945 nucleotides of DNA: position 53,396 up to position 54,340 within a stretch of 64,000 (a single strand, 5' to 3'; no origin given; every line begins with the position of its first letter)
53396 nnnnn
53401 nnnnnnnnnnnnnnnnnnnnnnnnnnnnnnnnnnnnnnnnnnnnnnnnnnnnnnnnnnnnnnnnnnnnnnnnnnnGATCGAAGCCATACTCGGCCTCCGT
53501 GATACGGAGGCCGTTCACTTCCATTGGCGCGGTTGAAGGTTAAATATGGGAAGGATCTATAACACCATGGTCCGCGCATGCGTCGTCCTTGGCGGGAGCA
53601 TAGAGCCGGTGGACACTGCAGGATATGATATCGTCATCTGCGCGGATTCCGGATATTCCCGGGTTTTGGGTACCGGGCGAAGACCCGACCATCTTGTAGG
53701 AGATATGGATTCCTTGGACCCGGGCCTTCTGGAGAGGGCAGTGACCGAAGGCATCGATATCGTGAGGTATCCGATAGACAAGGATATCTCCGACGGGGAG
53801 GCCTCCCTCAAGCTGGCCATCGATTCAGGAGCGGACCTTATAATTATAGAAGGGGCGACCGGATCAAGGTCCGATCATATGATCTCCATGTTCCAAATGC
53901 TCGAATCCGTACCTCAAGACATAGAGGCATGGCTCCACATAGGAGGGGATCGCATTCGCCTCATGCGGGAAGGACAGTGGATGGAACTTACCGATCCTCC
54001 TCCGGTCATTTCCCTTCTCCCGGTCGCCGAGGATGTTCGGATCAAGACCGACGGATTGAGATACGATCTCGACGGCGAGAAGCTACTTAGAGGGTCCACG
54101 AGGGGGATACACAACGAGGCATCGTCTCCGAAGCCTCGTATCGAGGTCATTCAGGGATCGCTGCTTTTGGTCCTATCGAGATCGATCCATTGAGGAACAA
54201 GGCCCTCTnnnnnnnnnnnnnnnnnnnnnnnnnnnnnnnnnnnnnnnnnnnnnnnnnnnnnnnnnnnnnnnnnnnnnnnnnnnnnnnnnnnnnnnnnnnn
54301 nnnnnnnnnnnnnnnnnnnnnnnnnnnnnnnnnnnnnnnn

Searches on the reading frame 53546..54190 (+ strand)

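Call 37: search_protein_families(library=pfam, proteins=[window:53546-54190:+], max_evalue=0.001)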
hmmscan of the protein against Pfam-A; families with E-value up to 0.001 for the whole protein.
window:53546-54190:+ (215 aa): 2 families
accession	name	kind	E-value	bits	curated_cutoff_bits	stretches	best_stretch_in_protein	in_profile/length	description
PF04263.21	TPK_catalytic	-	4.7e-21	75.3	30.7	1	27-127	8-110/113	Thiamin pyrophosphokinase, catalytic domain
PF04265.19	TPK_B1_binding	-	2.9e-06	27.3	22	1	153-204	12-65/67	Thiamin pyrophosphokinase, vitamin B1 binding domain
